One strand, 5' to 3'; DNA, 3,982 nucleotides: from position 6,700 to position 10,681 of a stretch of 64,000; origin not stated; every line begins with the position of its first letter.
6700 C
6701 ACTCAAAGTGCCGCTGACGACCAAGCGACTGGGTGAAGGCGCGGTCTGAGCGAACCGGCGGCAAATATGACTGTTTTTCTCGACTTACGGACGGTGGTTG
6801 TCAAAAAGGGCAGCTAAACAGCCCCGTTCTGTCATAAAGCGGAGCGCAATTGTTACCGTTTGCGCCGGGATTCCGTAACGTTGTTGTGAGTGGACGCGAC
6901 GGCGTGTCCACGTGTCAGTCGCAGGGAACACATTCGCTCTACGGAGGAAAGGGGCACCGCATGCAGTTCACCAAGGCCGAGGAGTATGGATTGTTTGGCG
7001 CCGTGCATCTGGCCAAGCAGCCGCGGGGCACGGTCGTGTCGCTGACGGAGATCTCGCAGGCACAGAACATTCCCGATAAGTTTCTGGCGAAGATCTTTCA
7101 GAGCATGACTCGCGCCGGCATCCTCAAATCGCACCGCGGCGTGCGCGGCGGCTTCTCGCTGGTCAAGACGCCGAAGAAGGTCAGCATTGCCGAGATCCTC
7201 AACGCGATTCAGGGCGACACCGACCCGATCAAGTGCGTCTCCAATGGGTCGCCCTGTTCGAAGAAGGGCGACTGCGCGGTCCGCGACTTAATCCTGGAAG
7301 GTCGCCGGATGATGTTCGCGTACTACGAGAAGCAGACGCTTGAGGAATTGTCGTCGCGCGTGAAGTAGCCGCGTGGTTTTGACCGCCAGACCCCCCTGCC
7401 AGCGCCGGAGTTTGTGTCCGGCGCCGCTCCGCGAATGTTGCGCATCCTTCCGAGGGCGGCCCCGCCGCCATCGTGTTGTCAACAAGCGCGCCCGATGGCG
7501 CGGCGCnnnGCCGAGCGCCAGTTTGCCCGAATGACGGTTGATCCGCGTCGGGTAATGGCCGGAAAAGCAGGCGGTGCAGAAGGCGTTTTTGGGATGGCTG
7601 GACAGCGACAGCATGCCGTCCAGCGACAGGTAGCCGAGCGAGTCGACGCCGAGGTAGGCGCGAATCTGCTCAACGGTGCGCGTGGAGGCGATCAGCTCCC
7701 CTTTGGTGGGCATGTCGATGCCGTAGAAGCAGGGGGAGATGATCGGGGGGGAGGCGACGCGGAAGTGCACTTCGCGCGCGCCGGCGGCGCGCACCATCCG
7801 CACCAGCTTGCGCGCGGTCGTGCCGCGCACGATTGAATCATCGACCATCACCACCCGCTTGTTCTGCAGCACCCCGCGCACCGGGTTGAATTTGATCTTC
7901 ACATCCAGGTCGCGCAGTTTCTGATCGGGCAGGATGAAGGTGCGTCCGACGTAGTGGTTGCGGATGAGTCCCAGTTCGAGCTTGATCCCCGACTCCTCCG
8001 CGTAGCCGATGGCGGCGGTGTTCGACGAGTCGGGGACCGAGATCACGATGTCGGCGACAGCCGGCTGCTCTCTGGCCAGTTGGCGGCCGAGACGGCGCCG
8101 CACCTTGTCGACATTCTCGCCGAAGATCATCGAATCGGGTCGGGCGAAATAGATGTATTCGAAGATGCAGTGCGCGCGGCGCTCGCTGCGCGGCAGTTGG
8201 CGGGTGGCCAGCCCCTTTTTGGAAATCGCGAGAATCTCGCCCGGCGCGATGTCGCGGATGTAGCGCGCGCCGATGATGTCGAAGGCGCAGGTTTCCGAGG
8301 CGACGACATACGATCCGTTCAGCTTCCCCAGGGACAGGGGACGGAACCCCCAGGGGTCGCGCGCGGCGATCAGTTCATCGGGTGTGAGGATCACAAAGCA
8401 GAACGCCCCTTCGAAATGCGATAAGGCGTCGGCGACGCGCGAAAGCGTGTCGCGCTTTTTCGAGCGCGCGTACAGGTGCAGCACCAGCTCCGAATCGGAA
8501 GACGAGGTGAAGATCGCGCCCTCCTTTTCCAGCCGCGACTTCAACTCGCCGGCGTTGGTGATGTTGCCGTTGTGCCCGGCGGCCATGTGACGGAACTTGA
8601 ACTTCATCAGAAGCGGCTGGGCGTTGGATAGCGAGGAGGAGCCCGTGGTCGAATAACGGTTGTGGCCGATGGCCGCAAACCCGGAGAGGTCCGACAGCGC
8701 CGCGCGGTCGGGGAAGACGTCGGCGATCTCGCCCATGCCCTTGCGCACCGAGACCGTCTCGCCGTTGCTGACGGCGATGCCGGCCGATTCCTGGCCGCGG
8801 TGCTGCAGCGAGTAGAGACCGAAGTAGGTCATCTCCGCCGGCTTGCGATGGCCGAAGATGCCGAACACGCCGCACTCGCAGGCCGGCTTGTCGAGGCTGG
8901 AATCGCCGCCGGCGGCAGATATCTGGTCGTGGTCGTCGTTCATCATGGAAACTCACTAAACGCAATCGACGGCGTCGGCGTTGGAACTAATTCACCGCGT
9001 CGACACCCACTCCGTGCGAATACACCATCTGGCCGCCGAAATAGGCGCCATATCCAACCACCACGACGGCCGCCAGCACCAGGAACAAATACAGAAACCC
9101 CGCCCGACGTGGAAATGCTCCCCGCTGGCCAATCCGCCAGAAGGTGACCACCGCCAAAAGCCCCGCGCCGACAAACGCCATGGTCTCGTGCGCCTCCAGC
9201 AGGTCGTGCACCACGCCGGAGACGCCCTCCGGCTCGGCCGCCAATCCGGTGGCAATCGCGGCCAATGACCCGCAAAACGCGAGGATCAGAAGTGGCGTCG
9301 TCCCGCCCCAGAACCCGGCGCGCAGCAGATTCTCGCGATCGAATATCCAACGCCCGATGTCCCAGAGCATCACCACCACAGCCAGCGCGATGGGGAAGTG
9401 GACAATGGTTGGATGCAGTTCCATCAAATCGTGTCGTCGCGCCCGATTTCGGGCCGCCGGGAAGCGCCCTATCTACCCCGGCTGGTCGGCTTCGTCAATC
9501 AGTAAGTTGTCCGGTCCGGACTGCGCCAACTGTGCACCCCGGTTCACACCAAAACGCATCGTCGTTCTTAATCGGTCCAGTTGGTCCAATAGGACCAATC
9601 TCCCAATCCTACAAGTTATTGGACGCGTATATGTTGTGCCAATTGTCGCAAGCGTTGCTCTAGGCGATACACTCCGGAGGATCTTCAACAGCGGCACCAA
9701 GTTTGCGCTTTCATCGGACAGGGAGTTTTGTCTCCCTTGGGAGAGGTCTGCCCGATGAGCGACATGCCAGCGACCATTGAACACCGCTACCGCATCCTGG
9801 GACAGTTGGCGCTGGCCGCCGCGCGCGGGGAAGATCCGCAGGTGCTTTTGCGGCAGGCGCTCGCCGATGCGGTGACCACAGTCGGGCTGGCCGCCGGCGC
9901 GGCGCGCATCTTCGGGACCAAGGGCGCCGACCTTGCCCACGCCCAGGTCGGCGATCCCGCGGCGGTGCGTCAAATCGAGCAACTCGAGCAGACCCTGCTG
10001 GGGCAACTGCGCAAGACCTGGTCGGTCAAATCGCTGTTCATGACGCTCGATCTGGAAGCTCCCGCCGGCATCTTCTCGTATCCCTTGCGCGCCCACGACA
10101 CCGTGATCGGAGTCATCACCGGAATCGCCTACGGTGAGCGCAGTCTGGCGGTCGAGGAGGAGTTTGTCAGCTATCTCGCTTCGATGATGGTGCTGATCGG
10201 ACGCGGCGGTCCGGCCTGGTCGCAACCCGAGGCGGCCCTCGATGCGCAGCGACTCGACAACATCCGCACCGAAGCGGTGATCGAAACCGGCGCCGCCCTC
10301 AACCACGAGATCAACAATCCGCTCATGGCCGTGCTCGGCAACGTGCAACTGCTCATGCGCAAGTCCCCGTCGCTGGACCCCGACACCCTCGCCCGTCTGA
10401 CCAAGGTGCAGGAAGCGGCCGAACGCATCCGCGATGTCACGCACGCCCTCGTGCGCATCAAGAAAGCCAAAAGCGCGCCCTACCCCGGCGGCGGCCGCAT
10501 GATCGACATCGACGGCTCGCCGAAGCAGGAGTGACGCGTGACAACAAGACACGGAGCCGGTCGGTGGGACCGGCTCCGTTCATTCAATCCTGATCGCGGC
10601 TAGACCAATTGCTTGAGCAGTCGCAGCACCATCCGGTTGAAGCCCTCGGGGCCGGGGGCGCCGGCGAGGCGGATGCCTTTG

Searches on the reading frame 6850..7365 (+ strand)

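Call 76: search_protein_families(library=pfam, proteins=[window:6850-7365:+], max_evalue=0.001)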
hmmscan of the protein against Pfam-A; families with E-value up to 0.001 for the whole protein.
window:6850-7365:+ (172 aa): 1 family
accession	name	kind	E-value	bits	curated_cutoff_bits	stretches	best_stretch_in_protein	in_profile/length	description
PF02082.26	Rrf2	-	5.7e-30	104.6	30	1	41-168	2-130/132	Iron-dependent Transcriptional regulator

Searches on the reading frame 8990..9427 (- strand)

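Call 76: search_protein_families(library=pfam, proteins=[window:8990-9427:-], max_evalue=0.001)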
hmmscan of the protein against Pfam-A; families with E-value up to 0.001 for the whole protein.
window:8990-9427:- (146 aa): 1 family
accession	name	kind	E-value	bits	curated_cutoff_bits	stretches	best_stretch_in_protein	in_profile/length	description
PF09990.14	DUF2231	-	5.6e-20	72.3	26.4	1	4-143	4-138/139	Predicted membrane protein (DUF2231)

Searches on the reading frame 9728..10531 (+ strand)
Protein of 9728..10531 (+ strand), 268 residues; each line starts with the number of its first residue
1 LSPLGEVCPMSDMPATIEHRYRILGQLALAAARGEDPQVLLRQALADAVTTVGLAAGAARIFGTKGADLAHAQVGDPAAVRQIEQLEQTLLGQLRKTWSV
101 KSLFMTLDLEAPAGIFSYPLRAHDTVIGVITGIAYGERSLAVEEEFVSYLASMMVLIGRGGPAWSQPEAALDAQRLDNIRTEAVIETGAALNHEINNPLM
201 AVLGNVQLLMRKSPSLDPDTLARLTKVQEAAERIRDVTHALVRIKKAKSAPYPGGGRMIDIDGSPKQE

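Call 76: search_protein_families(library=pfam, proteins=[window:9728-10531:+], max_evalue=0.001)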
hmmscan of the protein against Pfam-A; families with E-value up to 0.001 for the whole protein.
window:9728-10531:+ (268 aa): 1 family
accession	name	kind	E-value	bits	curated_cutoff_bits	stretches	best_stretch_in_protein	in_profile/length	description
PF00512.31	HisKA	-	4.6e-08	33.4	26.9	1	189-242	7-58/66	His Kinase A (phospho-acceptor) domain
